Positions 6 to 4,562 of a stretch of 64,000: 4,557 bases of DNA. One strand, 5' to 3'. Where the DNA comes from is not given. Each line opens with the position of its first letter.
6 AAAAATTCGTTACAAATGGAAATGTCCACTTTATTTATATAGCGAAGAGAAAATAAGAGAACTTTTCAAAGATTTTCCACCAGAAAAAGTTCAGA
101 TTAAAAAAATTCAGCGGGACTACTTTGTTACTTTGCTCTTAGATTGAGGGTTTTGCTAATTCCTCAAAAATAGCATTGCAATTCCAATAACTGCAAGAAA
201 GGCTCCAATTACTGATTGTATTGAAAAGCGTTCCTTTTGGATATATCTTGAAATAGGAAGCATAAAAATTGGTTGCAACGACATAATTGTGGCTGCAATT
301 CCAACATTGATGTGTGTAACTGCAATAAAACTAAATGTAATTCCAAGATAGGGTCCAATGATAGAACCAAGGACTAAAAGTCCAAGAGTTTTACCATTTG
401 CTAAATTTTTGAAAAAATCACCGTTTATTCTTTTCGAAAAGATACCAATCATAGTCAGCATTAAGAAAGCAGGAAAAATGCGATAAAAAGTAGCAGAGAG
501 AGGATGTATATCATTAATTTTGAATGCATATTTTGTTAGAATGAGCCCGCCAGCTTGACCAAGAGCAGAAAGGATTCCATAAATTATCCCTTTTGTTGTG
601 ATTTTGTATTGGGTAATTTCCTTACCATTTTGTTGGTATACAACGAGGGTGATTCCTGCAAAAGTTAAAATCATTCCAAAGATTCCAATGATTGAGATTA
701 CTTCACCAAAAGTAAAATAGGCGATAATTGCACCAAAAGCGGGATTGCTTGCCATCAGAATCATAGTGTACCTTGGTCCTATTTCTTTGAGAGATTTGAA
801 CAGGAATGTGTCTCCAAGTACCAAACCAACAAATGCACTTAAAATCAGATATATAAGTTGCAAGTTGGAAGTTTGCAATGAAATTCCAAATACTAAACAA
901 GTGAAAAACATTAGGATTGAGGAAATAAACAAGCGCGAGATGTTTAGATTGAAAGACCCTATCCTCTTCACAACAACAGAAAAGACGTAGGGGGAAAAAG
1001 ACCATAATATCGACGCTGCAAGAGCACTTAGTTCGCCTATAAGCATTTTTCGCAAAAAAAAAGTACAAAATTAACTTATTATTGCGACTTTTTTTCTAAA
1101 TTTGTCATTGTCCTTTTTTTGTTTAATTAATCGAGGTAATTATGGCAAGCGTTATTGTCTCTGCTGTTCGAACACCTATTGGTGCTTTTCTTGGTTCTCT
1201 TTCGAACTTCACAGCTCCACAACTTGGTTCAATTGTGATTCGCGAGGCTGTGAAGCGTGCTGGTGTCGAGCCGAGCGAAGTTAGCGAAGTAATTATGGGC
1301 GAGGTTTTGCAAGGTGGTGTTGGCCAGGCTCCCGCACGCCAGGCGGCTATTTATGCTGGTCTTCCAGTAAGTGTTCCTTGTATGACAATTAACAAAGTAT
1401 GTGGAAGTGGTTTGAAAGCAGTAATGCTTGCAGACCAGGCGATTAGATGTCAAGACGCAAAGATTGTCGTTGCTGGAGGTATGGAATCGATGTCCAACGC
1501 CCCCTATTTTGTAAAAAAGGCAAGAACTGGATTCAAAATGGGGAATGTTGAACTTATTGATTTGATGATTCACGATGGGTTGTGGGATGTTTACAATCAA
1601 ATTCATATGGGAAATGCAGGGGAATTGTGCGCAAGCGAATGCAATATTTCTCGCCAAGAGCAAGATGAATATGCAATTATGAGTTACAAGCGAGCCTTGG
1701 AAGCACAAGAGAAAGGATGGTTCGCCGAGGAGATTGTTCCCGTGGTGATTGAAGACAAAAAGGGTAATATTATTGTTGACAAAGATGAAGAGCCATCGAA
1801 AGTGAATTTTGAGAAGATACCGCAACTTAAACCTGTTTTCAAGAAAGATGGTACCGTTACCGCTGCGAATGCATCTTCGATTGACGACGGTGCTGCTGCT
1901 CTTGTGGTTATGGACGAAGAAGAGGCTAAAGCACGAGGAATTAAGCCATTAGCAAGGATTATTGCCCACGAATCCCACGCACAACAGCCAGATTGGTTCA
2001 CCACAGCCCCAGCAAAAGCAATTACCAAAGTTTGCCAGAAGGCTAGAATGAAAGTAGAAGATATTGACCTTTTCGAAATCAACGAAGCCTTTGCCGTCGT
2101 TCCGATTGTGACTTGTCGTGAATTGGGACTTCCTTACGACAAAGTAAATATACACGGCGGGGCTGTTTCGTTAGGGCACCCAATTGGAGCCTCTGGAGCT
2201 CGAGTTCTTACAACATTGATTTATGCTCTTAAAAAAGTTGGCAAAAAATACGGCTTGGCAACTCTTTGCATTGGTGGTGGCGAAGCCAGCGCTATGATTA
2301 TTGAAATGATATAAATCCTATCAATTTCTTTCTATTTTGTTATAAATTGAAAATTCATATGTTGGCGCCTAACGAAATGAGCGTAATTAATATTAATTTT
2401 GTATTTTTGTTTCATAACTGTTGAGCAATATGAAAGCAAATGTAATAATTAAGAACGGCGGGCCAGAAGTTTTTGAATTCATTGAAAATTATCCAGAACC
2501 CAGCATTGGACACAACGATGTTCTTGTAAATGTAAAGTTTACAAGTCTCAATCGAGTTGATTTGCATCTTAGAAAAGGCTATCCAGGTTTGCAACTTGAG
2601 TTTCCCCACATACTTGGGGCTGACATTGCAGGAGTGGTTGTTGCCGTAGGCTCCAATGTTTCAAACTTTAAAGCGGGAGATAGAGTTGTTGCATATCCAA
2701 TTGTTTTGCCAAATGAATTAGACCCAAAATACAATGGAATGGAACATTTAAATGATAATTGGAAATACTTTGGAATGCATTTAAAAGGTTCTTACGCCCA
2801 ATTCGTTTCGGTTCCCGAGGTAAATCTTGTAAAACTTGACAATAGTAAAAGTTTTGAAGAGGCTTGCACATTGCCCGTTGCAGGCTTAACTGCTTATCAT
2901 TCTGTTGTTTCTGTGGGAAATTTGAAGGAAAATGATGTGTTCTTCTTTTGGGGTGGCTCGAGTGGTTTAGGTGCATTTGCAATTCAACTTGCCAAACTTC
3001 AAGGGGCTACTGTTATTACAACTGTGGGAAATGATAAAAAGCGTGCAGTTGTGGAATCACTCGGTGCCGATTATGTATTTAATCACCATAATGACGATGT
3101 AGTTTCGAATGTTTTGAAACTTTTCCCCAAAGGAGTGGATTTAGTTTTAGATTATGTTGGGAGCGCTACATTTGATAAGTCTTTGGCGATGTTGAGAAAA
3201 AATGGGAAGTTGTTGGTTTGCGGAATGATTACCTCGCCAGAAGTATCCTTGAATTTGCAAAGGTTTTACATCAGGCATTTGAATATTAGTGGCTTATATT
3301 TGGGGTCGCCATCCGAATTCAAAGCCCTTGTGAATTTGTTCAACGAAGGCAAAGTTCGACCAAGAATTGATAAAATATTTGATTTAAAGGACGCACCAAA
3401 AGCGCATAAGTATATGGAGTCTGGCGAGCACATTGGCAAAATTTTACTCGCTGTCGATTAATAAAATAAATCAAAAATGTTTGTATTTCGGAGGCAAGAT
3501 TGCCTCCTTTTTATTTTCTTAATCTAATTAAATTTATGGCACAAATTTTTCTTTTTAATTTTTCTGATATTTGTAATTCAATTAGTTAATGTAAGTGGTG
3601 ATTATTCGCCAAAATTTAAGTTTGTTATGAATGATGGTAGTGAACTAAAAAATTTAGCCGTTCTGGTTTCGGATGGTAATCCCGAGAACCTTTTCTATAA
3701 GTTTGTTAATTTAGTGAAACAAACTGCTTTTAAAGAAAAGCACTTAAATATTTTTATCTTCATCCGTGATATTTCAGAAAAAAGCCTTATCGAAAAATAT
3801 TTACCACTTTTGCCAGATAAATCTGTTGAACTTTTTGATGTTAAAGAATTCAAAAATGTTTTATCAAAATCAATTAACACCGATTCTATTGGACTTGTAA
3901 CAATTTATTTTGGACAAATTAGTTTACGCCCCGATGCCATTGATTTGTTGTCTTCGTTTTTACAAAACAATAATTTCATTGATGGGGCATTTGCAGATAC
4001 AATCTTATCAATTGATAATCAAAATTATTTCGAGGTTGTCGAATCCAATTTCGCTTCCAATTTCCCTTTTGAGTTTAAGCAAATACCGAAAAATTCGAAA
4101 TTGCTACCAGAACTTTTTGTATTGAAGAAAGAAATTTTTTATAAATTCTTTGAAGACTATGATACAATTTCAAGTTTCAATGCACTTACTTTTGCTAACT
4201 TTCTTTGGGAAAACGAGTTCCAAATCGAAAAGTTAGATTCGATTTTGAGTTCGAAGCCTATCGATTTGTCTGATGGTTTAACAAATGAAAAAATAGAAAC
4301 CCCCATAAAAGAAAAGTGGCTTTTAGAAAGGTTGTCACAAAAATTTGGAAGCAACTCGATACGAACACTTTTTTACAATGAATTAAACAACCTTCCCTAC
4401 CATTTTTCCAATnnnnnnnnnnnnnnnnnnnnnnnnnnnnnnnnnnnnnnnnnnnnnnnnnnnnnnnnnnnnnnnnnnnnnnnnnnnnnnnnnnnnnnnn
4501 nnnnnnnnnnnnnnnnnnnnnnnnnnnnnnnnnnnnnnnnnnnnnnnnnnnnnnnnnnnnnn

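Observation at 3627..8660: Single 1677-aa polypeptide combining GT2, two GT4 domains and a TPR tail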

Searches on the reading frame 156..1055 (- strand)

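Call 9: search_protein_families(library=pfam, proteins=[window:156-1055:-], max_evalue=0.1)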
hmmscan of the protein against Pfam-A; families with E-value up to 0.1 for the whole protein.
window:156-1055:- (299 aa): 3 families
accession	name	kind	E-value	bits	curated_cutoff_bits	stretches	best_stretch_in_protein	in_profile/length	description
PF00892.27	EamA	-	3.7e-37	128.1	28.2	2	155-296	2-134/135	EamA-like transporter family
PF16913.11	PUNUT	-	0.00083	19.1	30.6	1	157-297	4-146/321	Purine nucleobase transmembrane transport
PF03151.22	TPT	-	0.0011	18.9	30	1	228-294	68-134/291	Triose-phosphate Transporter family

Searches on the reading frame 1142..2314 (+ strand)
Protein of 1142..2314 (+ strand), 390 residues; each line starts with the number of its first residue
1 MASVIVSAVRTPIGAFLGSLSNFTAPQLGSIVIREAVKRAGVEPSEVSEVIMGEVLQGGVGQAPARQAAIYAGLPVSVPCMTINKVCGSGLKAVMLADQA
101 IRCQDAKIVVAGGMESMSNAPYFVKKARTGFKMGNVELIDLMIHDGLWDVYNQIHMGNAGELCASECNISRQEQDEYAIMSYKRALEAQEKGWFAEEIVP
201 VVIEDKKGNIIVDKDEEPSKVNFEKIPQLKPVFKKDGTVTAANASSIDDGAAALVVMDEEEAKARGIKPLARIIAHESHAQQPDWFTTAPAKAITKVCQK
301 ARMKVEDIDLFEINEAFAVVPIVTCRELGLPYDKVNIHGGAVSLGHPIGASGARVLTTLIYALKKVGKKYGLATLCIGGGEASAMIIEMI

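Call 9: search_protein_families(library=pfam, proteins=[window:1142-2314:+], max_evalue=0.1)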
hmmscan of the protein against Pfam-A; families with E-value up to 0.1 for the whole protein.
window:1142-2314:+ (390 aa): 6 families
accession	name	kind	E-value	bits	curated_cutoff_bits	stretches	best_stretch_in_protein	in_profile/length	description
PF00108.29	Thiolase_N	-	3.6e-101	338.3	26.4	1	4-260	2-260/260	Thiolase, N-terminal domain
PF02803.24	Thiolase_C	-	3.4e-45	153.1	27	1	268-388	2-122/123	Thiolase, C-terminal domain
PF22691.2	Thiolase_C_1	-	2.6e-10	40.6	28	1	274-330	4-60/144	Thiolase C-terminal domain-like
PF00109.32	ketoacyl-synt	-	1.7e-05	25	20.8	1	78-123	165-210/252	Beta-ketoacyl synthase, N-terminal domain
PF02801.28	Ketoacyl-synt_C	-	0.01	16.3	20.8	0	286-312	23-49/119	Beta-ketoacyl synthase, C-terminal domain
PF13134.11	DUF3948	-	0.091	12.9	25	0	350-365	18-33/35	Protein of unknown function (DUF3948)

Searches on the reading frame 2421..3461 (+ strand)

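Call 9: search_protein_families(library=pfam, proteins=[window:2421-3461:+], max_evalue=0.1)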
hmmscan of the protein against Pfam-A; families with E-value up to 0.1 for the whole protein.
window:2421-3461:+ (346 aa): 4 families
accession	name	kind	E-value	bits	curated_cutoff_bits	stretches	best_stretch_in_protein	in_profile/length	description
PF00107.32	ADH_zinc_N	-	5e-33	114.2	31.8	1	182-308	1-128/129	Zinc-binding dehydrogenase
PF13602.12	ADH_zinc_N_2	-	2.8e-26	93.5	27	1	214-343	1-134/134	Zinc-binding dehydrogenase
PF08240.17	ADH_N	-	2.2e-22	79.7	23.5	1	31-140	2-103/104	Alcohol dehydrogenase GroES-like domain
PF16884.10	ADH_N_2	-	0.045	14.1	31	1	22-91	21-90/108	N-terminal domain of oxidoreductase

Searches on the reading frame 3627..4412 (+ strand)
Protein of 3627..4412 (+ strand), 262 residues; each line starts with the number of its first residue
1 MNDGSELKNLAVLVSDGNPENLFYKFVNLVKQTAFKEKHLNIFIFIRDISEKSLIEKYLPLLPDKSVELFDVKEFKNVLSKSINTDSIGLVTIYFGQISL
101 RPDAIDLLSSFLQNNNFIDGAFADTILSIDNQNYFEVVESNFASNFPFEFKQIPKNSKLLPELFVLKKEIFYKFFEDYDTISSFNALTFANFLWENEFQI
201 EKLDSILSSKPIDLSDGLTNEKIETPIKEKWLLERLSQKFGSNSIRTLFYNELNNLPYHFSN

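Call 9: search_protein_families(library=pfam, proteins=[window:3627-4412:+], max_evalue=0.1)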
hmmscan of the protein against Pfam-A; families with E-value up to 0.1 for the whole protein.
window:3627-4412:+ (262 aa): 0 families
